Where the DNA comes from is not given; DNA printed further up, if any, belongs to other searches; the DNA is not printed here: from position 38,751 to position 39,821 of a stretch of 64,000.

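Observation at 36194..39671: Orphan ComA (phosphosulfolactate synthase) operon with two flavoproteins and an ACT-like protein, heading an envelope-glycan gene run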

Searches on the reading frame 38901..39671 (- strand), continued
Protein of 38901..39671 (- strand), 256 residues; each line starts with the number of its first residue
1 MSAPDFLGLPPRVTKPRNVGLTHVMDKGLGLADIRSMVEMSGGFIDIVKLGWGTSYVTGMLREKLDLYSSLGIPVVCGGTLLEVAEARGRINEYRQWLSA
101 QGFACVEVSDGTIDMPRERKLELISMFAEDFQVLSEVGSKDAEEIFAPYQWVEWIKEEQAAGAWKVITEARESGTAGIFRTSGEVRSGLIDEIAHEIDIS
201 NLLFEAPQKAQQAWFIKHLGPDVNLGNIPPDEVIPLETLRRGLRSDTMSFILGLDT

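Call 24: search_solved_structures(query=window:38901-39671:-, max_evalue=0.001, show_alignments=2)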
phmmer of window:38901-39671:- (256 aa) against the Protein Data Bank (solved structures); distinct sequences matched with E-value up to 0.001: 4.
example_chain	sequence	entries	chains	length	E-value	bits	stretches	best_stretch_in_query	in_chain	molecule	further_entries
1u83_A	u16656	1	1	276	3e-60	207.1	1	7-248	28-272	Phosphosulfolactate synthase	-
24fo_A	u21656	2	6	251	1e-47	166.1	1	20-248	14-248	Phosphosulfolactate synthase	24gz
1qwg_A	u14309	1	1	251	1.2e-47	165.8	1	20-248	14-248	(2R)-phospho-3-sulfolactate synthase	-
9cm1_0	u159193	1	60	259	3.4e-46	161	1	20-252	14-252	Phosphosulfolactate synthase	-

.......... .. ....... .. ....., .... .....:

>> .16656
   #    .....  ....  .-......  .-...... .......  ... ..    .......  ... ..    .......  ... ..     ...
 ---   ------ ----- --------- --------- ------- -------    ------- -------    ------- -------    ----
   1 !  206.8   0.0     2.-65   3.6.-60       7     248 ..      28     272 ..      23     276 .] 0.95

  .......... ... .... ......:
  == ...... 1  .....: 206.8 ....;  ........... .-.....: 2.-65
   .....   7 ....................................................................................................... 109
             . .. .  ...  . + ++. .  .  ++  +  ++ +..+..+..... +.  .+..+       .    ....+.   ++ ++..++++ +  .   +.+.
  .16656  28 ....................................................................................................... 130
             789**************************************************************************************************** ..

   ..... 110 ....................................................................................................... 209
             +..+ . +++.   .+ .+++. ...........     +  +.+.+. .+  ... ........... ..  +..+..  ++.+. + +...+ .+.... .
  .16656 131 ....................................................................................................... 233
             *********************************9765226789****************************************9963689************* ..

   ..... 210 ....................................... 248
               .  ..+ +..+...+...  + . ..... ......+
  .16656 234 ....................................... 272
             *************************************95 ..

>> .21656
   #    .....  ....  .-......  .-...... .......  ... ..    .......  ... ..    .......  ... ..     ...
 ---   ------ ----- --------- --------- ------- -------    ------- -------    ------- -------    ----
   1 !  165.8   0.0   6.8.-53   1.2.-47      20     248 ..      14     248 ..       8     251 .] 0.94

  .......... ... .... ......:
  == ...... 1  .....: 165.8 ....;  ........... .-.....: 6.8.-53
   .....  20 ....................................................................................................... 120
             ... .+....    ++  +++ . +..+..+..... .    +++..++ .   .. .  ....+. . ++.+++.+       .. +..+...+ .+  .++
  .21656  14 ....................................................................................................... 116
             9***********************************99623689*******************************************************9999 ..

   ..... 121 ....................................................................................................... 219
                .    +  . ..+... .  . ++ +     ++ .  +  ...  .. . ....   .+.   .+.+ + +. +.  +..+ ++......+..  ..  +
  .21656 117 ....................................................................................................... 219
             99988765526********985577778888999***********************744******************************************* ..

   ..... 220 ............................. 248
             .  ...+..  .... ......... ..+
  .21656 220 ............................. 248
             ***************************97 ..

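Call 33: search_protein_families(library=ncbifam, proteins=[L004:8786-9604:+, L004:10502-11068:+], max_evalue=0.001)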
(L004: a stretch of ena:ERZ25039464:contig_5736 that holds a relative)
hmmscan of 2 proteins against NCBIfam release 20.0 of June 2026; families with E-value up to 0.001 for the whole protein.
L004:8786-9604:+ (272 aa): 11 families
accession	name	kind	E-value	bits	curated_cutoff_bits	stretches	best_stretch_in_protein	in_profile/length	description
NF041577.1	nside_bi_sphtase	equivalog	1.2e-51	175.6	400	1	1-260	4-266/276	3',5'-nucleoside bisphosphate phosphatase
NF047791.1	RNaseRnm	equivalog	7.1e-43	146.8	375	1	2-255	4-260/275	RNase RNM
NF041661.1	Cycl_ph_dihydrol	equivalog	7e-27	94.4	500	1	2-247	1-246/259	phosphoribosyl 1,2-cyclic phosphate 1,2-diphosphodiesterase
NF038032.1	CehA_McbA_metalo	domain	1.2e-14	54.5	80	1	2-70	6-73/315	CehA/McbA family metallohydrolase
NF004225.0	PRK05672.1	subfamily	1.7e-10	39.6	939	1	2-77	8-86/1047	error-prone DNA polymerase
NF004981.0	PRK06361.1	equivalog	1.9e-08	34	117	1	1-65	2-74/217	histidinol phosphate phosphatase domain-containing protein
NF045780.1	TrlF_fam_ATP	equivalog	9.4e-06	24.6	350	1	2-79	9-99/944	TrlF family AAA-like ATPase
TIGR00594.1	polc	superfamily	8.8e-05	20.7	434.35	1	1-67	2-70/1022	DNA polymerase III subunit alpha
NF004226.0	PRK05673.1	equivalog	8.9e-05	20.5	1002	1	1-67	7-75/1146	DNA polymerase III subunit alpha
NF001688.0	PRK00448.1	equivalog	0.00029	18.5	873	1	2-63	340-403/1445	PolC-type DNA polymerase III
NF005928.0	PRK07945.1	equivalog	0.00045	19.7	250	1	2-37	101-136/337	PHP domain-containing protein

L004:10502-11068:+ (188 aa): 0 families

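Call 73: list_cluster_members(proteins=[P0256, P0245, P0274, window:37717-38898:-, window:38901-39671:-, P0427])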
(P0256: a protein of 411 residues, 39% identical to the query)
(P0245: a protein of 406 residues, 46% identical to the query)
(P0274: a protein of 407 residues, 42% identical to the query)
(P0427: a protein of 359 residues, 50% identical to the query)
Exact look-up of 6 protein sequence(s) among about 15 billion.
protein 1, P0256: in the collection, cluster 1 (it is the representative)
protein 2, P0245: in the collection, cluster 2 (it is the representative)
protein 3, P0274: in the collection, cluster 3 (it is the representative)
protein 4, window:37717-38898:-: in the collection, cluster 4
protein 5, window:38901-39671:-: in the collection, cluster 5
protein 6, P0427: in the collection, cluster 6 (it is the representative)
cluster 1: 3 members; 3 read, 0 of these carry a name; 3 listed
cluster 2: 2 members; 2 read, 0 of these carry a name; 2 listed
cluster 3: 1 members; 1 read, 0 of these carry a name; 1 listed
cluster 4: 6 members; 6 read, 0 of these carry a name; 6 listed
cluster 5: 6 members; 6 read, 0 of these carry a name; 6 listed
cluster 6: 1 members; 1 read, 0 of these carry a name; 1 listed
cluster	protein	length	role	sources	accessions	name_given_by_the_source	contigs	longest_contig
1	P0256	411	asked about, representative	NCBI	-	-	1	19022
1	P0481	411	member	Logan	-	-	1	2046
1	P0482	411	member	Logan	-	-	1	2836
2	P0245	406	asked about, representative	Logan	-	-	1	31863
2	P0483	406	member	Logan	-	-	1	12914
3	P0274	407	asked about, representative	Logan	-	-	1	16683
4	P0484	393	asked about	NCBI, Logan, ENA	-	-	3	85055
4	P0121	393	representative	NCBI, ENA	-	-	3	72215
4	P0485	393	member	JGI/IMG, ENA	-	-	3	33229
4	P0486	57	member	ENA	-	-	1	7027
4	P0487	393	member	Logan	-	-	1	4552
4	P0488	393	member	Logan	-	-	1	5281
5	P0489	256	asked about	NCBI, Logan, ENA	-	-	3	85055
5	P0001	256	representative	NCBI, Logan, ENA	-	-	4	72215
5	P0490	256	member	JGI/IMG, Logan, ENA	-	-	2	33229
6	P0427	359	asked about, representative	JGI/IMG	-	-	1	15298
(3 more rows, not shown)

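Call 94: search_protein_families(library=pfam, proteins=[L004:10502-11068:+, L004:5930-6610:-], max_evalue=0.01)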
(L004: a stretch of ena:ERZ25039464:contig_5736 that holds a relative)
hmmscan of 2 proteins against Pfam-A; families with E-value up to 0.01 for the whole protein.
L004:10502-11068:+ (188 aa): 0 families

L004:5930-6610:- (226 aa): 0 families
